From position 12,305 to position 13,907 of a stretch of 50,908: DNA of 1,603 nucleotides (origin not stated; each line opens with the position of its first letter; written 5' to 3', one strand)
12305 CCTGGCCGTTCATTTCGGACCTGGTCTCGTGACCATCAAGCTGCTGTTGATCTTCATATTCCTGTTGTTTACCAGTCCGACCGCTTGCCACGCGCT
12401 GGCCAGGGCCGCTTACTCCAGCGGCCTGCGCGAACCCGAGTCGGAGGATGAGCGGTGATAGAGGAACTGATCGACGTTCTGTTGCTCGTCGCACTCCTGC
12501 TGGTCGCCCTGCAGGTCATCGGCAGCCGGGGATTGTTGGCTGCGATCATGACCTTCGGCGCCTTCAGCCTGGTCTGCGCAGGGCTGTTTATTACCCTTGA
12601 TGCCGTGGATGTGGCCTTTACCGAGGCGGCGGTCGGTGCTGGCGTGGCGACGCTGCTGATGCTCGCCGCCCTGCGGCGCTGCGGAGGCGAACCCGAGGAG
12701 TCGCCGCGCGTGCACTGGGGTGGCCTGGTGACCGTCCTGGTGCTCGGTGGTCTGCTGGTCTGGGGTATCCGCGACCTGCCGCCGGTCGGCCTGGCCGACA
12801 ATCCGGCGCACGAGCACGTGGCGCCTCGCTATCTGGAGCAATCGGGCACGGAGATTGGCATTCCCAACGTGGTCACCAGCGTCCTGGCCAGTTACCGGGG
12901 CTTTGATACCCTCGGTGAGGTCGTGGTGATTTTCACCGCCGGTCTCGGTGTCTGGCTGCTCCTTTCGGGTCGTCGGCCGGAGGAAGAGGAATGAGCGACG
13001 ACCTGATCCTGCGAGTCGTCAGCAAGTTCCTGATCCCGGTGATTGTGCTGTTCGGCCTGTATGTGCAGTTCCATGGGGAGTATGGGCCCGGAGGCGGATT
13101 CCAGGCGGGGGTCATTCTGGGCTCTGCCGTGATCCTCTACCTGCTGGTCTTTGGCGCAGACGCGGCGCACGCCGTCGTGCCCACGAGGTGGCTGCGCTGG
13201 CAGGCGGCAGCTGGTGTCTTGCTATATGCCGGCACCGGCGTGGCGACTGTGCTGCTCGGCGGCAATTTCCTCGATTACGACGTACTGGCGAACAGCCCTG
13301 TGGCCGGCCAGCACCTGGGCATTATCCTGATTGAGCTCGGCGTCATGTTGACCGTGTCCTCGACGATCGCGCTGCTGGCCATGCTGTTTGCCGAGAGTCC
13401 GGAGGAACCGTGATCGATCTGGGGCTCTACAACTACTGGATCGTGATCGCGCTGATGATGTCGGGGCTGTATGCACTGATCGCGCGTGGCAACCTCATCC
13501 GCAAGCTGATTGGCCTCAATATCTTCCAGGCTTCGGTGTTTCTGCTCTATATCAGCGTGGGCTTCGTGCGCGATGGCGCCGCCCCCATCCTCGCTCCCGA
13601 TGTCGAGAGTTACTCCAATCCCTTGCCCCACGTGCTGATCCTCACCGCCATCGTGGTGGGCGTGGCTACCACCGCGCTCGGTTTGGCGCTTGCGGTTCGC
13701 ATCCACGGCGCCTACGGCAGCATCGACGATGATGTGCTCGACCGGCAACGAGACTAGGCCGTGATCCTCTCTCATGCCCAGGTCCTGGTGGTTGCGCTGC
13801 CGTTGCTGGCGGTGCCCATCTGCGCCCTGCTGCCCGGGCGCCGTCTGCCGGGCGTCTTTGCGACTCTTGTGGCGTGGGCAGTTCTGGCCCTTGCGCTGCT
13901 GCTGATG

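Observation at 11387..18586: Permuted Mrp/Mbh-like antiporter module with a split MrpA and three NuoL/M/N-type subunits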

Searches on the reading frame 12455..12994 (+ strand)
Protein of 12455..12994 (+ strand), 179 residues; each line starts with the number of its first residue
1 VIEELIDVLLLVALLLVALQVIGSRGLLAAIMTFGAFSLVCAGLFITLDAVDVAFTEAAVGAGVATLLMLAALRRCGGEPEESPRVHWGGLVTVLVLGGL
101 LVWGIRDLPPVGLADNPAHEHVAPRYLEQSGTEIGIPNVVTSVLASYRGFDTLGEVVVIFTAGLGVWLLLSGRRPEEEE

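Call 3: search_protein_families(library=pfam, proteins=[window:12455-12994:+], max_evalue=0.01)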
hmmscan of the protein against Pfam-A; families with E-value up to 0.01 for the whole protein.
window:12455-12994:+ (179 aa): 2 families
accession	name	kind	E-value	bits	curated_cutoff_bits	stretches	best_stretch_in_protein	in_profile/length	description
PF13244.11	MbhD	-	7e-16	58.6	27.2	1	13-76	2-65/67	MBH, subunit D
PF20501.3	MbhE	-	1e-11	45.2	27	1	116-178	27-89/98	MBH, subunit E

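Call 4: search_protein_families(library=ncbifam, proteins=[window:12455-12994:+], max_evalue=0.01)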
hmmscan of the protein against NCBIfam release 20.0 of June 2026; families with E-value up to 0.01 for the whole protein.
window:12455-12994:+ (179 aa): 18 families
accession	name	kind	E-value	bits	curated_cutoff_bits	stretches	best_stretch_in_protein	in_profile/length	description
NF009159.0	PRK12504.1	equivalog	1.9e-57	194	141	1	4-172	4-174/178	DUF4040 domain-containing protein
NF009161.0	PRK12507.1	equivalog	2.6e-55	188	272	1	6-174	11-179/336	putative monovalent cation/H+ antiporter subunit B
NF009288.0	PRK12648.1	equivalog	7.5e-17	60.7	1104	1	9-178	612-781/954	monovalent cation/H+ antiporter subunit A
NF009290.0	PRK12650.1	equivalog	1.2e-15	56.5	980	1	3-175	601-768/966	DUF4040 family protein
NF009287.0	PRK12647.1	equivalog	1.3e-14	53.7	937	1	7-177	601-766/773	putative monovalent cation/H+ antiporter subunit A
NF006242.0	PRK08378.1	subfamily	7.3e-13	48.9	98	1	2-75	3-76/85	hypothetical protein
NF009285.0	PRK12645.1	equivalog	1.4e-12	46.7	1028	1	6-177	630-797/804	Na+/H+ antiporter subunit A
NF004172.0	PRK05640.1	equivalog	1.5e-11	44.7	156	2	135-174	112-151/152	putative monovalent cation/H+ antiporter subunit B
NF009289.0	PRK12649.1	equivalog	1.7e-11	43.2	1117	1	7-173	621-785/789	putative monovalent cation/H+ antiporter subunit A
NF009217.0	PRK12567.1-1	equivalog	8.1e-11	41.8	268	1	91-174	11-89/238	putative monovalent cation/H+ antiporter subunit B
TIGR00940.1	2a6301s01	subfamily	2.2e-10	39.5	920.45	1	8-176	625-789/793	monovalent cation:proton antiporter subunit A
NF009286.0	PRK12646.1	equivalog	1.5e-09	36.9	1063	1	6-173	629-793/800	DUF4040 family protein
NF009284.0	PRK12644.1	equivalog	2.3e-08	32.6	962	1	6-170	601-761/975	Na+/H+ antiporter subunit A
NF009219.0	PRK12567.1-3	equivalog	1e-06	28.5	179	1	123-176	28-81/220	putative monovalent cation/H+ antiporter subunit B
NF009229.0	PRK12579.1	equivalog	1.1e-05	25.1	229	1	135-170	42-77/258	putative monovalent cation/H+ antiporter subunit B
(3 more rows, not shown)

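Call 61: search_solved_structures(query=window:12455-12994:+, max_evalue=0.01, show_alignments=5)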
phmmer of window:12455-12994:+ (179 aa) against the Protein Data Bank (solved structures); distinct sequences matched with E-value up to 0.01: 7.
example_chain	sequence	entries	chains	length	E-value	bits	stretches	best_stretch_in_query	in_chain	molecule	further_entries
6z16_A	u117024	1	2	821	9.5e-11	45.2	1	6-179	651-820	Multisubunit Na+/H+ antiporter, A subunit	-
6u8y_E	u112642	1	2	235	2.7e-10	43.8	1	91-175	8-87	Monovalent cation/H+ antiporter subunit B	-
6cfw_E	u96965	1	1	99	4.6e-09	39.7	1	113-178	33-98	MBH subunit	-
6u8y_D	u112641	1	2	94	1.7e-08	37.8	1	8-88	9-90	DUF4040 domain-containing protein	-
7qru_A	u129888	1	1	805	3.5e-08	36.9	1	18-173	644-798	Na+/H+ antiporter subunit A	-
7d3u_A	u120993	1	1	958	3.5e-08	36.8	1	10-174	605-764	Monovalent Na+/H+ antiporter subunit A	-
6cfw_D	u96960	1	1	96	3.7e-08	36.8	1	4-77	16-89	MBH subunit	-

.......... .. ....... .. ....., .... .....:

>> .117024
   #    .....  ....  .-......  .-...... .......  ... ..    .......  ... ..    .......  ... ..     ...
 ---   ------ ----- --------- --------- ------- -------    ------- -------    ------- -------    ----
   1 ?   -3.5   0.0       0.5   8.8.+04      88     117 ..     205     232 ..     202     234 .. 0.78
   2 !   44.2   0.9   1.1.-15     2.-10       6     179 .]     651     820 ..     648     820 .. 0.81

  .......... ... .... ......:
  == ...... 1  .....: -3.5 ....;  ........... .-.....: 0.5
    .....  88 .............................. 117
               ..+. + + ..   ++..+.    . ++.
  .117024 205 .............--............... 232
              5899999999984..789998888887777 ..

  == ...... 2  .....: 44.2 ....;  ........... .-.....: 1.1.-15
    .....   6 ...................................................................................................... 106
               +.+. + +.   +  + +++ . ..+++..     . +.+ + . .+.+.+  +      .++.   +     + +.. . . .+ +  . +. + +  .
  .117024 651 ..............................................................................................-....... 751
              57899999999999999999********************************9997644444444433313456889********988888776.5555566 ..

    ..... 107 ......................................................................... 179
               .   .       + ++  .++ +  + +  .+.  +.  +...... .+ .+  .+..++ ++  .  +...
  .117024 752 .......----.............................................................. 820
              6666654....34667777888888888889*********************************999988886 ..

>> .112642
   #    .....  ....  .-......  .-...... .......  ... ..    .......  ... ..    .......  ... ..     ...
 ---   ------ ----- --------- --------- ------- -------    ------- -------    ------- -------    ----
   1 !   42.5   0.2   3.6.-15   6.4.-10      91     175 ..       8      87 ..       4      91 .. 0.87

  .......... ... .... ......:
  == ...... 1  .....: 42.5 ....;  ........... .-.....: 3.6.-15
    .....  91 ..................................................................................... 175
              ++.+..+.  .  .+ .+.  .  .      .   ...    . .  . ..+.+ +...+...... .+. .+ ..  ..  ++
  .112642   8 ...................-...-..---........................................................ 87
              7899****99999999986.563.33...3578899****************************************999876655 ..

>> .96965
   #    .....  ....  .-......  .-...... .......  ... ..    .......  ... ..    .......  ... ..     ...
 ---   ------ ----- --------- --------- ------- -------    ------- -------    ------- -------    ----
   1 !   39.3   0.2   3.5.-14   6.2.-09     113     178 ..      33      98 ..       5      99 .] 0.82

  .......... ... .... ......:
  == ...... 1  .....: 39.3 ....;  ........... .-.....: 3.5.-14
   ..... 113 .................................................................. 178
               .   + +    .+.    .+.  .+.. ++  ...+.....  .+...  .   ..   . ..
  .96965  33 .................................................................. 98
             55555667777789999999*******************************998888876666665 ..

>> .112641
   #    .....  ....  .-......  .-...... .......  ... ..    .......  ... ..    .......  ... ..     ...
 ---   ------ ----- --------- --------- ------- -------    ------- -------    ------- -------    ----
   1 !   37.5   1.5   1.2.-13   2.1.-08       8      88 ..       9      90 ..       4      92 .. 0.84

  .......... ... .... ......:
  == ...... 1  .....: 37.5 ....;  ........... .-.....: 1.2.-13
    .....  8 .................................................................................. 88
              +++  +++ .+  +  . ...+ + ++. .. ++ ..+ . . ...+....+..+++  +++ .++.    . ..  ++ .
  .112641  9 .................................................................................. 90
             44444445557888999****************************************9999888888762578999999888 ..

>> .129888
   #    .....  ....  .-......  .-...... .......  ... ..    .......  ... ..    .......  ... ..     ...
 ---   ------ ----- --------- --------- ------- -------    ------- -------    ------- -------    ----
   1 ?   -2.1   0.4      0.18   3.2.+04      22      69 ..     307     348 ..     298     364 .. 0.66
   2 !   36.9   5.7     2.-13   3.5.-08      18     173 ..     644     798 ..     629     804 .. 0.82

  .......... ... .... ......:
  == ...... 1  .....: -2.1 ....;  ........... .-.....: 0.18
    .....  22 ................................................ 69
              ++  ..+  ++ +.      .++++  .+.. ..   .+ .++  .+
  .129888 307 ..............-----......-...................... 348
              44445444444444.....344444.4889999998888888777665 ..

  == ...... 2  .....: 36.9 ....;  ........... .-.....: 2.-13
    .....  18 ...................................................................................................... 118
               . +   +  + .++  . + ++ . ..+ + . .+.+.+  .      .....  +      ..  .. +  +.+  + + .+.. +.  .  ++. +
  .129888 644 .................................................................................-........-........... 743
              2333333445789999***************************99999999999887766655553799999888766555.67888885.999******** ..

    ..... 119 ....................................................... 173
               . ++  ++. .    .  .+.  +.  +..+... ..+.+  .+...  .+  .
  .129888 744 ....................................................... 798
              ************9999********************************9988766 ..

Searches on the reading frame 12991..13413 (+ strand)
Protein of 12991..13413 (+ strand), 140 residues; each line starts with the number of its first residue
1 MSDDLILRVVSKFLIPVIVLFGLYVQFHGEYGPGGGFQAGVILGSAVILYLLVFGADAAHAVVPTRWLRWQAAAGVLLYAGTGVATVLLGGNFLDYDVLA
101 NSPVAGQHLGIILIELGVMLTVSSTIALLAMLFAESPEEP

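Call 3: search_protein_families(library=pfam, proteins=[window:12991-13413:+], max_evalue=0.01)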
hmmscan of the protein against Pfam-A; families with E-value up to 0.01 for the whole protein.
window:12991-13413:+ (140 aa): 1 family
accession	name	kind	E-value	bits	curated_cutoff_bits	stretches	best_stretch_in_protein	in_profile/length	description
PF04039.18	MnhB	-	3.6e-30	105.2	22.5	1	6-126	1-125/127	Domain related to MnhB subunit of Na+/H+ antiporter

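Call 4: search_protein_families(library=ncbifam, proteins=[window:12991-13413:+], max_evalue=0.01)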
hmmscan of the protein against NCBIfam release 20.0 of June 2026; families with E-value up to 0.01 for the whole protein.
window:12991-13413:+ (140 aa): 18 families
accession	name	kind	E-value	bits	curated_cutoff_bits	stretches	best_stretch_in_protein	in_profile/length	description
NF009162.0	PRK12508.1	equivalog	7.9e-54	181.6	120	1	1-135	1-135/139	Na(+)/H(+) antiporter subunit B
NF009161.0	PRK12507.1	equivalog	2.7e-50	171.5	272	1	4-136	197-332/336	putative monovalent cation/H+ antiporter subunit B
NF009160.0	PRK12505.1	equivalog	4.2e-25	88.2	140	1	10-134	32-155/179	putative monovalent cation/H+ antiporter subunit B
NF009224.0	PRK12574.1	equivalog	8.4e-19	68.4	171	1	3-129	4-132/141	monovalent cation/H+ antiporter subunit B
NF009223.0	PRK12573.1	subfamily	2.4e-18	66.6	152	1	3-135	4-138/140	Na(+)/H(+) antiporter subunit B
NF006248.0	PRK08386.1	subfamily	1.8e-17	63.7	92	1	5-119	5-115/151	putative monovalent cation/H+ antiporter subunit B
NF009163.0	PRK12509.1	equivalog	4.3e-16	59.3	148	1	4-133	3-132/137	Na+/H+ antiporter subunit B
NF009288.0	PRK12648.1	equivalog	1.1e-14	53.6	1104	1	5-132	802-931/954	monovalent cation/H+ antiporter subunit A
NF006249.0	PRK08387.1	equivalog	2.2e-14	54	111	1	4-110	4-110/133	putative monovalent cation/H+ antiporter subunit B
TIGR00943.1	2a6301s02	subfamily_domain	2.1e-11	44.3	139.75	1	27-125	3-103/107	cation/proton antiporter, MnhB/MrpB subunit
NF009290.0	PRK12650.1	equivalog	3.5e-10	38.4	980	1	5-127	790-907/966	DUF4040 family protein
NF004924.0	PRK06281.1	equivalog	3.6e-09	36.7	137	1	6-98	4-95/154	putative monovalent cation/H+ antiporter subunit B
NF009217.0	PRK12567.1-1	equivalog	5.6e-09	35.8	268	1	4-99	99-189/238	putative monovalent cation/H+ antiporter subunit B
NF009284.0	PRK12644.1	equivalog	4.5e-08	31.6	962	1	5-122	817-936/975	Na+/H+ antiporter subunit A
NF009229.0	PRK12579.1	equivalog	2.4e-06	27.3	229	1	7-100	112-205/258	putative monovalent cation/H+ antiporter subunit B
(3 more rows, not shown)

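Call 62: search_solved_structures(query=window:12991-13413:+, max_evalue=0.01, show_alignments=5)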
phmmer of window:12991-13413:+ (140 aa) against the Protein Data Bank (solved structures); distinct sequences matched with E-value up to 0.01: 5.
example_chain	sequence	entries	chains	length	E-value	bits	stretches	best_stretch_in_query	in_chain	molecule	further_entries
6z16_B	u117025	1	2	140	7.7e-16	62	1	3-129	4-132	Multisubunit Na+/H+ antiporter, B subunit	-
6cfw_F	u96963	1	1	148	7.3e-10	42.7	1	5-123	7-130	Monovalent cation/H+ antiporter subunit B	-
7qru_B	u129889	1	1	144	1.3e-08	38.7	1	2-127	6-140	Na(+)/H(+) antiporter subunit B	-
6u8y_E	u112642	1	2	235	6.1e-06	30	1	5-94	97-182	Monovalent cation/H+ antiporter subunit B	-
7d3u_A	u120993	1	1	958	3.5e-05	27.5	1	4-126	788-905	Monovalent Na+/H+ antiporter subunit A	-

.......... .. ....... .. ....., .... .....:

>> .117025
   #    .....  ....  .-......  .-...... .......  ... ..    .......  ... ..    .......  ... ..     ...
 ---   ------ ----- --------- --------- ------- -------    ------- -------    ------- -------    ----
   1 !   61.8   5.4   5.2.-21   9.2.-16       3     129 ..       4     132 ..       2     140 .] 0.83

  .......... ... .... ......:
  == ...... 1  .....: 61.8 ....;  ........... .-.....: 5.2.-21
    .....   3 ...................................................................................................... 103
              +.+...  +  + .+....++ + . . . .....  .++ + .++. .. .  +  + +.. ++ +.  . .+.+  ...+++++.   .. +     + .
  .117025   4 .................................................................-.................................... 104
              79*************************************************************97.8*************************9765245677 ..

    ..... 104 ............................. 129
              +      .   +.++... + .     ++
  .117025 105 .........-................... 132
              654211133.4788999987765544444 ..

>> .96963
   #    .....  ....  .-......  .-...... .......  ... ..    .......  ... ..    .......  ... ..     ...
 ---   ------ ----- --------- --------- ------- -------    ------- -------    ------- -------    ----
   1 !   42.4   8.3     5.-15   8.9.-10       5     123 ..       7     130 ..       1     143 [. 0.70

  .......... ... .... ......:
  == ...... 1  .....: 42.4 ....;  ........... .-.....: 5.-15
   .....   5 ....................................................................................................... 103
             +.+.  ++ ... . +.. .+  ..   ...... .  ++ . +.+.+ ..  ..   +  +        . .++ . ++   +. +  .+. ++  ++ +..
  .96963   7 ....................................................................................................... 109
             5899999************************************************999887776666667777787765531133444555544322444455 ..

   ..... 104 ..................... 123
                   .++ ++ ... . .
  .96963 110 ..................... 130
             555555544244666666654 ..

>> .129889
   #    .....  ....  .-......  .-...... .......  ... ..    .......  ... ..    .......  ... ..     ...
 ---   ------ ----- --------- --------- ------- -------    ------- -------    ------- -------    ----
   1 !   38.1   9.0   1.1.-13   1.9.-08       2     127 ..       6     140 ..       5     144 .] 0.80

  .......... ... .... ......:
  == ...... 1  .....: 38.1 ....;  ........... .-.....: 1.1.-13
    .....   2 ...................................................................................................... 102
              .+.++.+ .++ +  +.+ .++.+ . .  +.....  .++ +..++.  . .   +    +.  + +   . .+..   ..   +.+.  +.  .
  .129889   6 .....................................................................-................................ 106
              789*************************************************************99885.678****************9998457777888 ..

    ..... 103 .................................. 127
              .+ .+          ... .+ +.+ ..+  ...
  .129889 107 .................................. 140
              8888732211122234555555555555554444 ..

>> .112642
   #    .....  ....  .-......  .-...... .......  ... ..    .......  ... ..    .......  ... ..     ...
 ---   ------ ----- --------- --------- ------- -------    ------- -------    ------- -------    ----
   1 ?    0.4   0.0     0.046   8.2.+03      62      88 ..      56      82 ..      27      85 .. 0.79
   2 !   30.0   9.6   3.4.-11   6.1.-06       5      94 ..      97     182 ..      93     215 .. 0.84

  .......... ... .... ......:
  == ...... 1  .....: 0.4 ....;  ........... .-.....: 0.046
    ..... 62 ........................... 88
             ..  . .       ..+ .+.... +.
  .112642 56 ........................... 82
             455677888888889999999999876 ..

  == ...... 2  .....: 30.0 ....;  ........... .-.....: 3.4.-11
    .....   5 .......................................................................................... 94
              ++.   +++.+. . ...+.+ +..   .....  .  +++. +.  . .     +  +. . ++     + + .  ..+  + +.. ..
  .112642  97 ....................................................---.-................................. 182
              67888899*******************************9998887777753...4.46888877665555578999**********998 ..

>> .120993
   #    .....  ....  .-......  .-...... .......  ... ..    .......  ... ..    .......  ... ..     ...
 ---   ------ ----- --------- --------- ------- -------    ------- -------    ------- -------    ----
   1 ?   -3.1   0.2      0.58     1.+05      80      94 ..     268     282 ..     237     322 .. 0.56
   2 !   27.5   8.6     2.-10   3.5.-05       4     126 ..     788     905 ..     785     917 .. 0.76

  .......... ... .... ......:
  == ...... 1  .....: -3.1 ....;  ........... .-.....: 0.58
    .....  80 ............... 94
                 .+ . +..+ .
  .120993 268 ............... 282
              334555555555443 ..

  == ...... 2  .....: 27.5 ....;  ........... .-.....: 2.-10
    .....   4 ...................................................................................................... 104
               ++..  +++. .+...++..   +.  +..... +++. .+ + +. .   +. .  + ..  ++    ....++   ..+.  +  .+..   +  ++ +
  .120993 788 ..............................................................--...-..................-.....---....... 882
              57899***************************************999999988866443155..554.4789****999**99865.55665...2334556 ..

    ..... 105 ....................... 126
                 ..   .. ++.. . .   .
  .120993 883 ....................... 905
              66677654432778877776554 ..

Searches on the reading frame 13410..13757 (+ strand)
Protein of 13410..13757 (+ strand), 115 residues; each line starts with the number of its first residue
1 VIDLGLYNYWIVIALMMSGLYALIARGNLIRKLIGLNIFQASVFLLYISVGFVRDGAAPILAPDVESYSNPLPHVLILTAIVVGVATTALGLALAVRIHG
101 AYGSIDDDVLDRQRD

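Call 3: search_protein_families(library=pfam, proteins=[window:13410-13757:+], max_evalue=0.01)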
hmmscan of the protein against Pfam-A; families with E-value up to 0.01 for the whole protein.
window:13410-13757:+ (115 aa): 1 family
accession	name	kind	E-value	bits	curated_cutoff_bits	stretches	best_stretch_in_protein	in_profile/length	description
PF00420.29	Oxidored_q2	-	3.7e-22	78.3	26.1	1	10-110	4-90/95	NADH-ubiquinone/plastoquinone oxidoreductase chain 4L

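Call 4: search_protein_families(library=ncbifam, proteins=[window:13410-13757:+], max_evalue=0.01)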
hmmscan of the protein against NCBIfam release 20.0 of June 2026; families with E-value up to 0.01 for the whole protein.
window:13410-13757:+ (115 aa): 19 families
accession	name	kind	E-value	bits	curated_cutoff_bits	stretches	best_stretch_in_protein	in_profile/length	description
NF005624.0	PRK07375.2-3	equivalog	2.3e-39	133.8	95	1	4-106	3-105/105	cation:proton antiporter subunit C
NF005621.0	PRK07375.1-6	equivalog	1.5e-37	128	126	1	6-111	8-114/120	putative monovalent cation/H+ antiporter subunit C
NF005619.0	PRK07375.1-4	equivalog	7.3e-29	100.4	145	1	8-110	5-107/111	Na+/H+ antiporter subunit C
TIGR00941.1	2a6301s03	subfamily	3.8e-18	66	161.2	1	14-104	11-100/104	multicomponent Na+:H+ antiporter, MnhC subunit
NF006372.0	PRK08600.1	equivalog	5.8e-18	65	127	1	14-108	11-101/113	Na(+)/H(+) antiporter subunit C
NF006250.0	PRK08388.1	equivalog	7.3e-16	58.7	137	1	7-114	4-118/119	putative monovalent cation/H+ antiporter subunit C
NF005620.0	PRK07375.1-5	equivalog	8.1e-16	58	91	1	11-100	7-97/113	putative monovalent cation/H+ antiporter subunit C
NF005623.0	PRK07375.2-2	equivalog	1.5e-15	57.2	81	1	11-98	5-90/93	putative monovalent cation/H+ antiporter subunit C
NF005618.0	PRK07375.1-3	equivalog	2.5e-14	53.5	107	1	1-110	1-115/119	putative monovalent cation/H+ antiporter subunit C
NF006573.0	PRK09094.1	equivalog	2.5e-14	53.3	105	1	13-104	10-104/114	Na+/H+ antiporter subunit C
NF005929.0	PRK07946.1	equivalog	4.7e-14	52.5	157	1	11-112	10-113/204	Na(+)/H(+) antiporter subunit C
NF009303.0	PRK12660.1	subfamily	8.9e-14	51.4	132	1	11-99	7-96/114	putative monovalent cation/H+ antiporter subunit C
NF009304.0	PRK12661.1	equivalog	1.9e-13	50.6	152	2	67-113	92-138/140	putative monovalent cation/H+ antiporter subunit C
NF009301.0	PRK12658.1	equivalog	4.3e-13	49.1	156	1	11-109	7-109/125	Na+/H+ antiporter subunit C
NF009302.0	PRK12659.1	equivalog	6.2e-12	45.4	154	1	11-112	7-109/117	Na+/H+ antiporter subunit C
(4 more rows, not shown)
